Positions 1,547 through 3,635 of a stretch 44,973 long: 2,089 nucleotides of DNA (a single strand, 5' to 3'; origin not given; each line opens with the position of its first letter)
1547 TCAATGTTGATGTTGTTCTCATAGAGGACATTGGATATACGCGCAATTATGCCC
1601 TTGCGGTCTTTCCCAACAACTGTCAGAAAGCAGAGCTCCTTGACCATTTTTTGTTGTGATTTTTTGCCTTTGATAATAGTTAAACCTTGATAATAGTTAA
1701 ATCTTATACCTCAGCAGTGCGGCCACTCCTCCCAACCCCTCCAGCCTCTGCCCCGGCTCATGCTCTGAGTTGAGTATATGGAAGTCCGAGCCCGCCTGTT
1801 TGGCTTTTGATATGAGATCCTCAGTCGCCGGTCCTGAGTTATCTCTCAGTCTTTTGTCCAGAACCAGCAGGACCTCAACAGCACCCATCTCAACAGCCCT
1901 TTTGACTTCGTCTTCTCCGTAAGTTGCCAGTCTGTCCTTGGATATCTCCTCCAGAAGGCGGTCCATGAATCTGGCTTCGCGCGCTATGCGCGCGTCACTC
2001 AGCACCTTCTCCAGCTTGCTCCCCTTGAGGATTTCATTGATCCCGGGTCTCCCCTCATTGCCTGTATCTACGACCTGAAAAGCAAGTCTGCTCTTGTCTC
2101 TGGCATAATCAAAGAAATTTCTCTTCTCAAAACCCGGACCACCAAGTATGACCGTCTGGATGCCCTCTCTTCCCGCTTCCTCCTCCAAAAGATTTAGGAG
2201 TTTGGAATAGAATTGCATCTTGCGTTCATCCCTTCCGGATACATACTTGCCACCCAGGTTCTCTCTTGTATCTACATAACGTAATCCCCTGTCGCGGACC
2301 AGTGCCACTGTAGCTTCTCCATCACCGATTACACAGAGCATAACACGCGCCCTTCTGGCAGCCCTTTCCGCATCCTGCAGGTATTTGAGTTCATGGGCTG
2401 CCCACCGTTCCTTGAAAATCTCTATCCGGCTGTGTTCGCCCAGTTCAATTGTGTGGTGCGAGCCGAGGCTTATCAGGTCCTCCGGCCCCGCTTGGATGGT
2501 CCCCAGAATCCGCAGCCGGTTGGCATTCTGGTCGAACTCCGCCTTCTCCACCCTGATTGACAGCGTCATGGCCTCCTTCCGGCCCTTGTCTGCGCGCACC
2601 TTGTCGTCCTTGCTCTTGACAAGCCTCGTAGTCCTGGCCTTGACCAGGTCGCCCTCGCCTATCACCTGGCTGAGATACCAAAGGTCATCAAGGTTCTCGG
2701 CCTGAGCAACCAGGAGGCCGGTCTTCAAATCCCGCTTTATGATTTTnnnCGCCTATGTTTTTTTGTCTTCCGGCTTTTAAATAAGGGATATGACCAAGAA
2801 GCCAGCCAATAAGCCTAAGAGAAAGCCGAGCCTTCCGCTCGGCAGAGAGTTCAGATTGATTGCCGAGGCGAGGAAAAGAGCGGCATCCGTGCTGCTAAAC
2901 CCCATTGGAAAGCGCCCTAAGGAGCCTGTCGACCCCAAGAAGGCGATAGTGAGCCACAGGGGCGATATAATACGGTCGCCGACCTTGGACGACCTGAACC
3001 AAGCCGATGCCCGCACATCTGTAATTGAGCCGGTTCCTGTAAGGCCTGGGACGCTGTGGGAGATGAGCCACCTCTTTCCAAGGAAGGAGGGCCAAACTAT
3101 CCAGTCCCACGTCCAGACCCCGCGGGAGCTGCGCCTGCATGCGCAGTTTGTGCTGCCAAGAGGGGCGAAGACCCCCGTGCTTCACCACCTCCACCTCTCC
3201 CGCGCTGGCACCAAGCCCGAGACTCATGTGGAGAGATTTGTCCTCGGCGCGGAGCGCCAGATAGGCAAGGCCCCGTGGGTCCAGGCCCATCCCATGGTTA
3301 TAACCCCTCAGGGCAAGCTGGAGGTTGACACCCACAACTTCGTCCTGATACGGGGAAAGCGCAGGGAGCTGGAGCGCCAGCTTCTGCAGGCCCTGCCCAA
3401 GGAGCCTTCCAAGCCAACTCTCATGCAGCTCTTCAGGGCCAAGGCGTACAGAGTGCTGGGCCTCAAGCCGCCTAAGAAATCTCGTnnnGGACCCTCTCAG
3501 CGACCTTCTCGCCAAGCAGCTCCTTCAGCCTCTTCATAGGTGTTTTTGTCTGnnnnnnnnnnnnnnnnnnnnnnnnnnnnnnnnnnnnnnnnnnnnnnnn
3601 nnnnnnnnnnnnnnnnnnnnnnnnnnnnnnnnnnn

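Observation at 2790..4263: Tandem pair of GC-rich, highly basic paralogous genes with a strictly conserved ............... core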

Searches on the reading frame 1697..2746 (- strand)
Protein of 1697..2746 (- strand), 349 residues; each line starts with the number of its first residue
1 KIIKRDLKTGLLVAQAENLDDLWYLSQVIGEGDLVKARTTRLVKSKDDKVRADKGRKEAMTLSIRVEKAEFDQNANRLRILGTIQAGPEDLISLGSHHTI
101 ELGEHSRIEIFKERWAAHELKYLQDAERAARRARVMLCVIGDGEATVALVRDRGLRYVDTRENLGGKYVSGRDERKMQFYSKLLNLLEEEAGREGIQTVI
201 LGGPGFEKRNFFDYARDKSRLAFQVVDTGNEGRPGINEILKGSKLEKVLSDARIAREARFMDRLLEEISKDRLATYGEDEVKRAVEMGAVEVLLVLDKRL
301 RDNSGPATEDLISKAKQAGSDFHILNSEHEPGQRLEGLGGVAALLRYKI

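Call 42: search_solved_structures(query=window:1697-2746:-, max_evalue=0.000001)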
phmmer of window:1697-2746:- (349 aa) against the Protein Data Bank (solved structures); distinct sequences matched with E-value up to 0.000001: 26.
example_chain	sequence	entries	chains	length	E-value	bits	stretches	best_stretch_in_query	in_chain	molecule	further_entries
3j15_A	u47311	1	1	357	1.6e-70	241.2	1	2-349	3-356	Protein pelota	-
3oby_A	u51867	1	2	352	2.4e-50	174.9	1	14-348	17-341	Protein pelota homolog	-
2qi2_A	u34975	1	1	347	3.9e-45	157.8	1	2-349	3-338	Cell division protein pelota related protein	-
3mca_B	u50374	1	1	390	2.6e-35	125.4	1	10-348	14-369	Protein dom34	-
3obw_A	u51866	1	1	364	2.8e-33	118.8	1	3-349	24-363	Protein pelota homolog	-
3wxm_B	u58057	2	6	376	2.2e-29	106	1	8-348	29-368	Protein pelota homolog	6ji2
5lzw_ii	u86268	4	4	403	3.9e-26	95.3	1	9-348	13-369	Pelota | Protein pelota homolog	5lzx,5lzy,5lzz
5m1j_A1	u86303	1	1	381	1.7e-19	73.5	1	14-348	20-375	Protein DOM34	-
2vgm_A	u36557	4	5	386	1.8e-19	73.4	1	14-348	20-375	DOM34 | Protein DOM34 | Dom34p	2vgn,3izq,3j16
8hku_ARF1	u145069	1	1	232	9.1e-12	48.1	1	196-349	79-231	Peptide chain release factor subunit 1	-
3agk_A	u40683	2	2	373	2.3e-11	46.8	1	183-349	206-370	Peptide chain release factor subunit 1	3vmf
4af1_A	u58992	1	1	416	1.2e-08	37.8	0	179-300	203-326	PEPTIDE CHAIN RELEASE FACTOR SUBUNIT 1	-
3jag_ii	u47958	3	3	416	1.2e-07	34.6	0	210-297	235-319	eRF1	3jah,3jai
3j5y_A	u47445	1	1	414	1.2e-07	34.6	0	210-297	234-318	Eukaryotic peptide chain release factor subunit 1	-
6xa1_j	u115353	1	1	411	1.2e-07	34.5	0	210-297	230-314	Eukaryotic peptide chain release factor subunit 1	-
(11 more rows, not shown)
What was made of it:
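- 1697..2749 (-): pelota (ribosome-rescue factor), transcribed divergently from g1; the left border of the slot. Best PDB match is P. furiosus Pelota 3j15, E=1.6e-70 (call 42).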

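Call 65: find_homologous_proteins(query=window:1697-2746:-, max_evalue=1e-60)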
Query window:1697-2746:- (349 aa): 81 proteins with E <= 1e-60 among 8000 candidates.
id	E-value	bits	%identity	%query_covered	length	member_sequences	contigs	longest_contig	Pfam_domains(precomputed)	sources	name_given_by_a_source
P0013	1.8e-220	749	100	100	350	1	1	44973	PF03465.21,PF03464.21,PF26356.1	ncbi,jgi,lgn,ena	-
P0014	1.3e-181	621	80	100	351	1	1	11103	PF03465.21,PF03464.21,PF26356.1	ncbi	-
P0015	3.2e-172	590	78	100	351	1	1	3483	PF03465.21,PF03464.21,PF26356.1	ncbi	-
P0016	3.8e-161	554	71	100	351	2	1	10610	PF03465.21,PF03464.21,PF26356.1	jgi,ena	-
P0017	2.2e-160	551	73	100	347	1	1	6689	PF03465.21,PF03464.21,PF26356.1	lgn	-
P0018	1.8e-157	542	70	100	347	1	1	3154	PF03465.21,PF03464.21,PF26356.1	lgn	-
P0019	2.1e-157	542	71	100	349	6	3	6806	PF03465.21,PF03464.21,PF26356.1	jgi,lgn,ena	-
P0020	3.4e-157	541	69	100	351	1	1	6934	PF03465.21,PF03464.21,PF26356.1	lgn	-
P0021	6.6e-157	540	71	100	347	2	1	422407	PF03465.21,PF03464.21,PF26356.1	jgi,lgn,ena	-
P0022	1.6e-155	535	70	100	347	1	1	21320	PF03465.21,PF03464.21,PF26356.1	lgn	-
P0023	1.6e-155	535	70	100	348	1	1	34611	PF03465.21,PF03464.21,PF26356.1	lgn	-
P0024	3.7e-150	518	67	100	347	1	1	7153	PF03465.21,PF03464.21,PF26356.1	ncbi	-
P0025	5.9e-150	517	68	100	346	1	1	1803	PF03465.21,PF03464.21,PF26356.1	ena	-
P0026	2.1e-148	512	67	100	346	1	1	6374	PF03465.21,PF03464.21,PF26356.1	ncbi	-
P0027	4.3e-146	504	66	100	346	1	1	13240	PF03465.21,PF03464.21,PF26356.1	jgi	jgi:protein pelota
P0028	2.2e-145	502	66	100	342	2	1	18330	PF03465.21,PF03464.21,PF26356.1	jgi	-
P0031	7.1e-138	477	59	100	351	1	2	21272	PF03465.21,PF03464.21,PF26356.1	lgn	-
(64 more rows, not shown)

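Call 66: find_encoding_contigs(protein=P0021, flank=7000, max_places=1)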
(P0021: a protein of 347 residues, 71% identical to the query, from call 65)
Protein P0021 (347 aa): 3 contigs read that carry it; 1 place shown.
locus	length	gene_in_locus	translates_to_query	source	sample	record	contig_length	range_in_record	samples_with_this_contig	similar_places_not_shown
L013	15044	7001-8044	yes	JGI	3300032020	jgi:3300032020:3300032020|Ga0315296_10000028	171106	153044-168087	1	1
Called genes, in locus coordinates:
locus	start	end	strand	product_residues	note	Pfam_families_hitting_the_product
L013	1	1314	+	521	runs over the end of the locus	PF19799:DUF6282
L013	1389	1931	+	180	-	-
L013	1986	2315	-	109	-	PF02452:PemK_toxin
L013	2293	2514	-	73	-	PF24434:DUF7557 (weak)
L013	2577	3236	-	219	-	PF00121:TIM, PF03060:NMO (faint), PF01070:FMN_dh (faint), PF05690:ThiG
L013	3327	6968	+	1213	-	PF00270:DEAD, PF22527:DEXQc_Suv3 (weak), PF14890:Intein_splicing, PF14528:LAGLIDADG_3, PF21280:Helicase_dom4_arc, PF14520:HHH_5 (weak)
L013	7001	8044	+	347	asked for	PF26356:Pelota_N, PF03464:eRF1_2, PF03465:eRF1_3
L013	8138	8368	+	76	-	PF04014:MazE_antitoxin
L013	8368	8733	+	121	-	PF01850:PIN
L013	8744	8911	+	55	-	PF05167:DUF711 (weak)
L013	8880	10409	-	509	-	-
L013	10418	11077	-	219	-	PF12773:DZR, PF13240:Zn_Ribbon_1 (weak), PF13248:Zn_ribbon_3 (weak)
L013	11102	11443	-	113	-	PF18912:DZR_2 (faint), PF13240:Zn_Ribbon_1 (faint), PF26237:DUF8054_C (faint), PF12773:DZR (weak), PF13248:Zn_ribbon_3 (weak)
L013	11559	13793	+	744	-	PF00270:DEAD, PF04851:ResIII, PF18766:SWI2_SNF2 (faint), PF21210:RNA_helicase_helical, PF00271:Helicase_C, PF02732:ERCC4, PF12826:HHH_2 (weak), PF14520:HHH_5 (weak)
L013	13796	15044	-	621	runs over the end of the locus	PF17297:PEPCK_N, PF00821:PEPCK_GTP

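Call 67: find_encoding_contigs(protein=P0023, flank=7000, max_places=1)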
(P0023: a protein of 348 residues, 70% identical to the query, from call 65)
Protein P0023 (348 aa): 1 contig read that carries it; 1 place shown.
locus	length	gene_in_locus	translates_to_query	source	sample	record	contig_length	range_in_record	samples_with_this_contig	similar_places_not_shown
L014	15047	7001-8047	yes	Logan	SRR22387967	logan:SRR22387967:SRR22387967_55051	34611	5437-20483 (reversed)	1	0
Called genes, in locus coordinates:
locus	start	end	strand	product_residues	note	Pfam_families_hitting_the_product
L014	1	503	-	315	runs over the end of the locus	PF02661:Fic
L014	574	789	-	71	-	-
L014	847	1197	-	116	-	PF25212:HVO_A0114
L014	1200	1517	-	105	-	PF24839:DUF7718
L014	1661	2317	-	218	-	PF00121:TIM, PF05690:ThiG (weak)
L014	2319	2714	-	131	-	PF00254:FKBP_C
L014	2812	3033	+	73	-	-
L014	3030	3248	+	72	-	PF07927:HicA_toxin (weak)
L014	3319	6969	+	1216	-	PF00270:DEAD, PF04851:ResIII, PF22527:DEXQc_Suv3, PF14890:Intein_splicing, PF14528:LAGLIDADG_3, PF21280:Helicase_dom4_arc, PF14520:HHH_5 (weak)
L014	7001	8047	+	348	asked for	PF26356:Pelota_N, PF03464:eRF1_2, PF03465:eRF1_3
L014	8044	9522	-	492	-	-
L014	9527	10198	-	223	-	PF12773:DZR, PF13240:Zn_Ribbon_1 (weak), PF24463:DUF7577 (weak)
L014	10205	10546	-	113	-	PF18912:DZR_2 (faint), PF13240:Zn_Ribbon_1 (faint), PF13248:Zn_ribbon_3 (faint), PF12773:DZR (weak)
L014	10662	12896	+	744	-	PF00270:DEAD, PF04851:ResIII, PF21210:RNA_helicase_helical, PF00271:Helicase_C, PF02732:ERCC4, PF12826:HHH_2 (weak), PF14520:HHH_5 (weak)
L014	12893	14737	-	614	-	PF17297:PEPCK_N, PF01293:PEPCK_ATP (weak), PF00821:PEPCK_GTP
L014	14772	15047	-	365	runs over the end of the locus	PF02005:TRM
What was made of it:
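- Toxin-antitoxin genes populate the same neighbourhood in X-less relatives (calls 66, 67). The gene is absent in some relatives (calls 66, 67).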

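Call 68: find_encoding_contigs(protein=P0028, flank=7000, max_places=1)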
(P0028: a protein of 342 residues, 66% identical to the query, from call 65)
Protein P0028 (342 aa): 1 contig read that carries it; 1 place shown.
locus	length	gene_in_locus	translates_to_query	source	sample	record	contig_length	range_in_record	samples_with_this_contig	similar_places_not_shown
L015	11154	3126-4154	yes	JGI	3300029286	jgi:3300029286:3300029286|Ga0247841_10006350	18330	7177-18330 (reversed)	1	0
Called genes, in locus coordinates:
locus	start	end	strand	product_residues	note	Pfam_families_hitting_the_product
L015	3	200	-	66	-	?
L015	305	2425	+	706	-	PF04851:ResIII, PF00270:DEAD, PF20470:HTH_61 (faint), PF22527:DEXQc_Suv3 (weak), PF00271:Helicase_C, PF21280:Helicase_dom4_arc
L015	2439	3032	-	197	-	-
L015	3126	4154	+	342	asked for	PF26356:Pelota_N, PF03464:eRF1_2, PF03465:eRF1_3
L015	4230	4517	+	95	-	PF13291:ACT_4 (weak), PF13740:ACT_6, PF01842:ACT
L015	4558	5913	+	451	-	PF05167:DUF711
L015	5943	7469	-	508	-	-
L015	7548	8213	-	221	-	PF13248:Zn_ribbon_3 (faint), PF12773:DZR, PF13240:Zn_Ribbon_1 (weak), PF24463:DUF7577 (weak)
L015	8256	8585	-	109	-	PF18912:DZR_2 (faint), PF12172:zf-ChsH2 (faint), PF12773:DZR, PF13240:Zn_Ribbon_1 (weak), PF13248:Zn_ribbon_3 (weak), PF12773:DZR, PF13248:Zn_ribbon_3 (weak)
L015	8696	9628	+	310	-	-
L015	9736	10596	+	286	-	-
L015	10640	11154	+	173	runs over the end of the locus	-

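Call 69: find_encoding_contigs(protein=P0031, flank=7000, max_places=1)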
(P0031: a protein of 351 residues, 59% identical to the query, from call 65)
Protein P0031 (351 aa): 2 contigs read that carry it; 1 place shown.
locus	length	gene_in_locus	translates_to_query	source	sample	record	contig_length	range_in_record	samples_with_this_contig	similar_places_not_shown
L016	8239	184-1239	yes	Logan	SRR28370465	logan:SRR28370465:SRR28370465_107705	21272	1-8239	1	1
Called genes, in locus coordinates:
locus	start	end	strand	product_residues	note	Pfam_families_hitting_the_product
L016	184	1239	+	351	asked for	PF26356:Pelota_N, PF03464:eRF1_2, PF03465:eRF1_3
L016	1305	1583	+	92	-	PF13740:ACT_6, PF01842:ACT, PF13291:ACT_4 (weak)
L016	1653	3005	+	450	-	PF05167:DUF711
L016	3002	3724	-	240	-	PF00702:Hydrolase, PF12710:HAD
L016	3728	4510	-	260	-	PF01884:PcrB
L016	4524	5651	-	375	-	-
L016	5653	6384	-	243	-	PF06745:ATPase, PF13481:AAA_25 (weak), PF23442:DUF7125 (faint), PF06745:ATPase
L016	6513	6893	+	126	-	-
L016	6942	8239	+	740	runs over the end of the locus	PF00270:DEAD, PF04851:ResIII, PF21210:RNA_helicase_helical, PF14520:HHH_5 (faint), PF00271:Helicase_C, PF02732:ERCC4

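Call 78: search_protein_families(library=pfam, proteins=[L015:2439-3029:-], max_evalue=0.01)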
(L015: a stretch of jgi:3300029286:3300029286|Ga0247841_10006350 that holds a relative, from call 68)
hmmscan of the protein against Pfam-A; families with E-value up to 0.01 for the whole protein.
L015:2439-3029:- (196 aa): 0 families

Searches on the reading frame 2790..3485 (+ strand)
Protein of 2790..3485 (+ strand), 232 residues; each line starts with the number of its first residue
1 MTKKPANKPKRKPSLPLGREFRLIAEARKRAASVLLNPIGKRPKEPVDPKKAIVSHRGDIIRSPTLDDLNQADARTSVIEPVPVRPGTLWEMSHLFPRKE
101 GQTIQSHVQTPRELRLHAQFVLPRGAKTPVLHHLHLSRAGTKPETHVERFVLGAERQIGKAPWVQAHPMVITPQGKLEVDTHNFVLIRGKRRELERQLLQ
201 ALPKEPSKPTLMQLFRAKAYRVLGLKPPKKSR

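Call 4: search_protein_families(library=pfam, proteins=[window:2790-3485:+], max_evalue=10)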
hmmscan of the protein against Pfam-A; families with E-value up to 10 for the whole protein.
window:2790-3485:+ (232 aa): 1 family
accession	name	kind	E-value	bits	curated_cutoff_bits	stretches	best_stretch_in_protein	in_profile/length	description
PF20692.3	cpSF2-GREB1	-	0.3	10.1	26.2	1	129-161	661-691/716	Circularly permuted SF2 helicase found in GREB1 proteins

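Call 5: search_protein_families(library=ncbifam, proteins=[window:2790-3485:+], max_evalue=10)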
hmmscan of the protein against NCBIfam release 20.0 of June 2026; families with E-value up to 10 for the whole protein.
window:2790-3485:+ (232 aa): 0 families
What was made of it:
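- On Tpt1/KptA: NCBIfam gives none (call 5).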

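Call 7: search_protein_families(library=phrogs, proteins=[window:2790-3485:+], max_evalue=10)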
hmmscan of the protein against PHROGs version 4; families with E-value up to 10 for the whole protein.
window:2790-3485:+ (232 aa): 0 families

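Call 36: find_encoding_contigs(protein=window:2790-3485:+, flank=10000)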
Protein window:2790-3485:+ (232 aa): 1 contig read that carries it; 1 place shown.
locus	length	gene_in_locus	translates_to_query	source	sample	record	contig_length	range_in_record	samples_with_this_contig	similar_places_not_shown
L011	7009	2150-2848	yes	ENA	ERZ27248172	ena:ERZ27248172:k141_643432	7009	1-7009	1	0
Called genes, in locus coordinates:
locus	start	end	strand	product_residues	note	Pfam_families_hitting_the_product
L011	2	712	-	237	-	?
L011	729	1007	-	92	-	PF13740:ACT_6, PF01842:ACT, PF13291:ACT_4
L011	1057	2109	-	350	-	PF26356:Pelota_N, PF03464:eRF1_2, PF03465:eRF1_3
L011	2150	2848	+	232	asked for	-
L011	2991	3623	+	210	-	-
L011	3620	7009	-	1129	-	?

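Call 37: list_cluster_members(proteins=[window:2790-3485:+, P0001, P0003, window:1697-2746:-, window:7829-8500:+])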
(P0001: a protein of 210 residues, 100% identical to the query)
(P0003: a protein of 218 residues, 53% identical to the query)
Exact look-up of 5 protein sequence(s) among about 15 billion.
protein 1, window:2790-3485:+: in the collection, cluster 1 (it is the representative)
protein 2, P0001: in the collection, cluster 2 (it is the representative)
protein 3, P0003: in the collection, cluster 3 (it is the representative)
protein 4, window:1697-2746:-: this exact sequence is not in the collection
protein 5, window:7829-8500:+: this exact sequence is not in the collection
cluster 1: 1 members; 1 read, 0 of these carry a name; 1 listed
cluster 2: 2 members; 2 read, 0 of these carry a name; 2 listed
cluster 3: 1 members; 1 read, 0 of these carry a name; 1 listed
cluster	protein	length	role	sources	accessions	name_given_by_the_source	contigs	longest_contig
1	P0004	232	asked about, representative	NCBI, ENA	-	-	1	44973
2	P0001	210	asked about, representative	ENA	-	-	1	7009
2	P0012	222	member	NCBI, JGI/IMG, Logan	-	-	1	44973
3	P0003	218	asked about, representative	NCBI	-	-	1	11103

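Call 53: search_protein_families(library=padloc, proteins=[window:2790-3485:+], max_evalue=1)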
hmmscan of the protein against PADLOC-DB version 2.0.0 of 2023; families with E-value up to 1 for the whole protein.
window:2790-3485:+ (232 aa): 0 families
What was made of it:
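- No PADLOC or PHROG match (calls 7, 53).
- Tried and rejected: Defence system: PADLOC negative (call 53).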

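Call 54: predict_structure(alignment_id=A3)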
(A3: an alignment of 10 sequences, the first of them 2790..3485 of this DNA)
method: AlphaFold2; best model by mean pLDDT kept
length: 232 residues; sequences in the alignment: 10
mean_pLDDT: 83.4   pTM: 0.71
mean pLDDT of the five models: 83.4, 83.3, 82.1, 82.0, 80.9
residues with pLDDT >= 90: 126; 70-90: 51; 50-70: 51; < 50: 4
segments of 3 or more residues with pLDDT < 50: none
pLDDT, mean of each block of 10 residues (from residue 1): 53 55 59 86 90 93 91 91 94 88 90 94 91 93 77 95 97 95 96 96 70 69 65 42
secondary structure, 60 per line:
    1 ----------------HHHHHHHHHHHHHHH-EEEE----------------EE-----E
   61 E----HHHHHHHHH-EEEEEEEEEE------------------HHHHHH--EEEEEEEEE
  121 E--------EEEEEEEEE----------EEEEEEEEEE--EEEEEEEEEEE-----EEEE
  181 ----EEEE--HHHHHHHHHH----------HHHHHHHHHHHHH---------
elements in order: H17-31 E33-36 H66-74 E76-85 H104-109 E112-121 E130-138 E149-158 E161-171 E177-180 E185-188 H191-200 H211-223
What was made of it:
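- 2790..3488 (+): g1: 232-aa member of the orphan family (pelota-proximal copy); GC-rich compositional outlier. AF2 model has pLDDT 83.4, with the core near 90-97 (call 54).
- Fold: pLDDT 83.4, five models at 81-83 (call 54). The fold is confidently predicted from only 10 sequences (call 54).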

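Call 62: find_homologous_proteins(query=A3, max_evalue=0.01)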
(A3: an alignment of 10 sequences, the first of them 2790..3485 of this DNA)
Query A3 (10 sequences) (232 aa, profile of the alignment): 6 proteins with E <= 0.01 among 5415 candidates.
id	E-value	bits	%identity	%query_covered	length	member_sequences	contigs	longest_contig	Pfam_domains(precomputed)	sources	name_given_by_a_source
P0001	1.2e-77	278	47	85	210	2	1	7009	-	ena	-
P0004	1.4e-76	275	100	100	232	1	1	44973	-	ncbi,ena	-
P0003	2.3e-75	271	51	83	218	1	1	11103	-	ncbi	-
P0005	4.6e-72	260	43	86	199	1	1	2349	-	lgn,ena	-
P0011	7.6e-56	207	29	83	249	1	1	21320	-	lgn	-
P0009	4.0e-45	172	31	47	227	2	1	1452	-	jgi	jgi:hypothetical protein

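Call 63: search_protein_families(library=pfam, alignment_id=A3, max_evalue=1)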
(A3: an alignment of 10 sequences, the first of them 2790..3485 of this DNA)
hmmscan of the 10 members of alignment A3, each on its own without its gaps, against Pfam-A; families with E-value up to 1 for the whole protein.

A. member 1, window:2790-3485:+ (232 aa): 1 family
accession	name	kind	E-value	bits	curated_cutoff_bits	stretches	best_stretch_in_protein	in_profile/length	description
PF20692.3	cpSF2-GREB1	-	0.3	10.1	26.2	1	129-161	661-691/716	Circularly permuted SF2 helicase found in GREB1 proteins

B. families by the number of members that match (of 10 scanned): 2 families
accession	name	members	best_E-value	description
PF11971.13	CAMSAP_CH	1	0.046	CAMSAP CH domain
PF20692.3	cpSF2-GREB1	1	0.3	Circularly permuted SF2 helicase found in GREB1 proteins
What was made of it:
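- On Tpt1/KptA: hmmscan of g1 and g2 at E<=10, and of all 10 members at E<=1, gives no such hit (calls 4, 63).
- On 2H phosphoesterase: No Pfam hit (call 63).
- On PH-like superfold: No Pfam hit for any member (call 63).
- Closest known: PH/PTB-like beta-sandwich superfold. Different: No sequence or profile similarity (calls 4, 63).
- Closest known: Tpt1/KptA RNA 2'-phosphotransferase. Different: No profile match for any member (calls 4, 63).
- Closest known: HUH endonucleases. Different: No Pfam or PHROG hit (calls 7, 63).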

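Call 64: search_solved_structures(query=A3, max_evalue=10)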
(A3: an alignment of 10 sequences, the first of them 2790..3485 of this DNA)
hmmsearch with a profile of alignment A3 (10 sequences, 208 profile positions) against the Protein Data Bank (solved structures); distinct sequences matched with E-value up to 10: 1.
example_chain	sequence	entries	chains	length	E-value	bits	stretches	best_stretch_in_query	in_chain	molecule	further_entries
6k0a_E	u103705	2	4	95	0.48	13.2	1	16-64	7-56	Ribonuclease P protein component 1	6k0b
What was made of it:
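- No sequence or profile match to any enzyme family (calls 4, 5, 63, 64).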

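Call 74: search_dna_similar(query=window:2790-3485:+, collection=phages, mode=protein, max_evalue=0.01, max_rows=5)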
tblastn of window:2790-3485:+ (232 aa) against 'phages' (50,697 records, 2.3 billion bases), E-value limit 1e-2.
No match.

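Call 75: search_dna_similar(query=window:2790-3485:+, collection=plasmids, mode=protein, max_evalue=0.01, max_rows=5)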
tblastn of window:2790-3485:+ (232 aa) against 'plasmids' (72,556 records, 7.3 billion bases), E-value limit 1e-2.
No match.
